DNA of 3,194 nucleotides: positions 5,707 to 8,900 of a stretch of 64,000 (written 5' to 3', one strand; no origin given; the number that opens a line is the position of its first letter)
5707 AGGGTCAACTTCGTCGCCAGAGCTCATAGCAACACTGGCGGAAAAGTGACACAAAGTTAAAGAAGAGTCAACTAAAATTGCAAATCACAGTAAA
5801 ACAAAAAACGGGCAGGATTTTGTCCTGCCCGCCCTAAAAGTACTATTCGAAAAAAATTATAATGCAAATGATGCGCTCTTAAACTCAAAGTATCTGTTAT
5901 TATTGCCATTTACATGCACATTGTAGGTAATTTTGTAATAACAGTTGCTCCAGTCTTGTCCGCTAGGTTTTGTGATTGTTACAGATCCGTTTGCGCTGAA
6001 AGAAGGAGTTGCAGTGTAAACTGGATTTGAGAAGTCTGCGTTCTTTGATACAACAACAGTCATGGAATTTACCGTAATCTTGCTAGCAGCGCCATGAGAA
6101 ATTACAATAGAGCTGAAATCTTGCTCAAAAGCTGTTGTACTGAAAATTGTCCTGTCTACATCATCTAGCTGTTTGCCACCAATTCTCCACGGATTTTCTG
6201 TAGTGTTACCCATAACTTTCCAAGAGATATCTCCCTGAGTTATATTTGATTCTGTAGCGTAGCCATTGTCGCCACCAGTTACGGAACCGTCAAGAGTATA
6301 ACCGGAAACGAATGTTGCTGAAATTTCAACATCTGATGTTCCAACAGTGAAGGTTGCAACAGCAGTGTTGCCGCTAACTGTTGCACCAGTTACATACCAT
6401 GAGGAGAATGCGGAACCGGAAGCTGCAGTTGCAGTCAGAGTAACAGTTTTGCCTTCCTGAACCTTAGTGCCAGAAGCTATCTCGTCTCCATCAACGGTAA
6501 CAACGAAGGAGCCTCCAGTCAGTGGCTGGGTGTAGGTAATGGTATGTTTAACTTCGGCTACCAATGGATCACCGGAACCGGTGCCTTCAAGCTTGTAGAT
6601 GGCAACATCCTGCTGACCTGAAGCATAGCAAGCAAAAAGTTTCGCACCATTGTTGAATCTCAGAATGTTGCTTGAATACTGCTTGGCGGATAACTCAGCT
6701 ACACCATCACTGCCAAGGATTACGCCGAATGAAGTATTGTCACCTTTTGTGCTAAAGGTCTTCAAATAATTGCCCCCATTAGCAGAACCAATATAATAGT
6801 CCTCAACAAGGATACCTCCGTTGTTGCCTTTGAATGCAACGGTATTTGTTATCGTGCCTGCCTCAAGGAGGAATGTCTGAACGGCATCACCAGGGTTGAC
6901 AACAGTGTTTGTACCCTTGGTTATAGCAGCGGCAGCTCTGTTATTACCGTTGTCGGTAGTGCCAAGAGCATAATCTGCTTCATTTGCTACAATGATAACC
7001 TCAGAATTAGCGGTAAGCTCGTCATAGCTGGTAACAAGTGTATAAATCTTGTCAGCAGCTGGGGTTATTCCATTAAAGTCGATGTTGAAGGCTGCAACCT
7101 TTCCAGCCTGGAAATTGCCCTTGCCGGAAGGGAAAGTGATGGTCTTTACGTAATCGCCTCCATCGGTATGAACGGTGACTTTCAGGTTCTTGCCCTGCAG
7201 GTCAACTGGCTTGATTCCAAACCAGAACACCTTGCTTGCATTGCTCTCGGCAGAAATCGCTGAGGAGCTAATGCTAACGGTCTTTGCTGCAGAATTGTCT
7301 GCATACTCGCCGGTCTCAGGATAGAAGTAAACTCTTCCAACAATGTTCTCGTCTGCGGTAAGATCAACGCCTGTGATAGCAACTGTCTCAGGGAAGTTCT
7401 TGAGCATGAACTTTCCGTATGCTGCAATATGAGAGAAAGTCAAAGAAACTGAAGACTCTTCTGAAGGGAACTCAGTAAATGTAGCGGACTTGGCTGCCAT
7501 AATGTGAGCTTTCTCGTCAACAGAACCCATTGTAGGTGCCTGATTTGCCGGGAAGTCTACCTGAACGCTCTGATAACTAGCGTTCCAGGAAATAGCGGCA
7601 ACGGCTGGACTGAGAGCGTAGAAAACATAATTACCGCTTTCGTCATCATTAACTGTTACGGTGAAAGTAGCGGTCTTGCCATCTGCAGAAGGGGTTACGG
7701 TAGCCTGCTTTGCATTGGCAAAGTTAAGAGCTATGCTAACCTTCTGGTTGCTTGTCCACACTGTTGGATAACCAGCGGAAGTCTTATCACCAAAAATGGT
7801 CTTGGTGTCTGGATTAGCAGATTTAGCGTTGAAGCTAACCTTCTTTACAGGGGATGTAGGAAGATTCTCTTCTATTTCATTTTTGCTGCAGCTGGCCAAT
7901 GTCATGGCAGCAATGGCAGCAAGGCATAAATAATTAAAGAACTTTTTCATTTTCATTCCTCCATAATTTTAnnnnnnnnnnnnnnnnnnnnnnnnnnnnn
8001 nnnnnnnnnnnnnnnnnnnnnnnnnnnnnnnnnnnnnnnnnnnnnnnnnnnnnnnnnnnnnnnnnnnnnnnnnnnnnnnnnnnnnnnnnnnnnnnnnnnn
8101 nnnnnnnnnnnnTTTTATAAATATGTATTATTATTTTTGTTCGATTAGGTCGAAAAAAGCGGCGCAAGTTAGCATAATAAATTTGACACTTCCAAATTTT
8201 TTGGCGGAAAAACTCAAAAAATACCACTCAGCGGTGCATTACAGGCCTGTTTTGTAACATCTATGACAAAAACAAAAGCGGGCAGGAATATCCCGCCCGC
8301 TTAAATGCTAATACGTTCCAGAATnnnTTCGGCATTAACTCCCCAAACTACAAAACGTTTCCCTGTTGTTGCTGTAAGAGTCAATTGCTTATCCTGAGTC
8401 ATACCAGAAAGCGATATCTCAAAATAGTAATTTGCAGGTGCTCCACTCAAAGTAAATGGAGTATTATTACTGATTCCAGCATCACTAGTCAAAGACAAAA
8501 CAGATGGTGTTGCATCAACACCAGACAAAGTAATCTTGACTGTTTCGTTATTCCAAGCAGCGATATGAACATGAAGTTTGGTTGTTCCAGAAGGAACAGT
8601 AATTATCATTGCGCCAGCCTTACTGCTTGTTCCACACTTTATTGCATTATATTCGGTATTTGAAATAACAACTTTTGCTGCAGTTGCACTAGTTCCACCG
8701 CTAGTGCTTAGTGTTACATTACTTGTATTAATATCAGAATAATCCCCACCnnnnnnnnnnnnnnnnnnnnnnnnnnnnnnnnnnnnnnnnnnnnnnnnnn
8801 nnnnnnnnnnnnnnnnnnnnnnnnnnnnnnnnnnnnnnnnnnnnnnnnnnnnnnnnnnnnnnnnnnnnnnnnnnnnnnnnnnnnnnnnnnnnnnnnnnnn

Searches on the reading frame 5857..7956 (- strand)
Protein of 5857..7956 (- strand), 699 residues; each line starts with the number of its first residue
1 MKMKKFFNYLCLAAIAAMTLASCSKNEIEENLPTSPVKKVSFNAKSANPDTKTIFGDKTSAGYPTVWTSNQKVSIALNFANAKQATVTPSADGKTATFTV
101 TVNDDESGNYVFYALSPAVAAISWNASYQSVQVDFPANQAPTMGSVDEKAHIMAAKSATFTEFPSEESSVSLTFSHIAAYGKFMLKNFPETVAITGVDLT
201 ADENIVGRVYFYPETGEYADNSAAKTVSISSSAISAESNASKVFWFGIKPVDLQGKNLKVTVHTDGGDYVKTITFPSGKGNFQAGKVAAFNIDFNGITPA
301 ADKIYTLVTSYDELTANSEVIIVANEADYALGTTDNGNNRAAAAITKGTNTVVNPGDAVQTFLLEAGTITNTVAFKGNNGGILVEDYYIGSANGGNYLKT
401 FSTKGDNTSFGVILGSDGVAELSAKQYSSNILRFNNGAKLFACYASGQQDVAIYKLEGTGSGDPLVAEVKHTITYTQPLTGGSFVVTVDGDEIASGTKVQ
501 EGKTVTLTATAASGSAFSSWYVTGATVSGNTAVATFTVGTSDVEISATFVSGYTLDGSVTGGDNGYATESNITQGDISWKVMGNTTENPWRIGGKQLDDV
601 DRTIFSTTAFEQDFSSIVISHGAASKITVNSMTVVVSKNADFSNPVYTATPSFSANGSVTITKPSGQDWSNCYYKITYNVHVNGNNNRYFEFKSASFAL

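Call 5: search_protein_families(library=pfam, proteins=[window:5857-7956:-], max_evalue=1)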
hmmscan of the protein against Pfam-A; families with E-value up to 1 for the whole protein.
window:5857-7956:- (699 aa): 2 families
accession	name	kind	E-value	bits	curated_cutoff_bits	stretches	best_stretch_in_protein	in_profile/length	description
PF18998.6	Flg_new_2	-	2.1e-09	37.7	23.6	1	494-550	15-70/73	Divergent InlB B-repeat domain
PF07523.18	Big_3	-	0.63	10.8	21.2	1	67-102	33-68/68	Bacterial Ig-like domain (group 3)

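Call 7: search_protein_families(library=ncbifam, proteins=[window:5857-7956:-], max_evalue=1)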
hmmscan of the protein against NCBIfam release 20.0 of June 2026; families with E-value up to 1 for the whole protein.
window:5857-7956:- (699 aa): 2 families
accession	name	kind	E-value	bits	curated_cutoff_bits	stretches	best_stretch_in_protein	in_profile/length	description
NF050142.1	PG1828_fam_lipo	equivalog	0.00085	20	50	1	3-30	1-26/59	PG1828 family lipoprotein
TIGR03302.1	OM_YfiO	subfamily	0.13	11.8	81.4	0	286-343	171-228/239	outer membrane protein assembly factor BamD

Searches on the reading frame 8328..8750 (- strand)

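Call 14: search_protein_families(library=pfam, proteins=[window:8328-8750:-], max_evalue=10)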
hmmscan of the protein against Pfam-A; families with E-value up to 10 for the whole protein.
seq(141 aa): 1 family
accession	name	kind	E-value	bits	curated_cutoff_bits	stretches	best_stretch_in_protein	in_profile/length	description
PF12814.13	Mcp5_PH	-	0.18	12.5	25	1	107-136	81-109/119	Meiotic cell cortex C-terminal pleckstrin homology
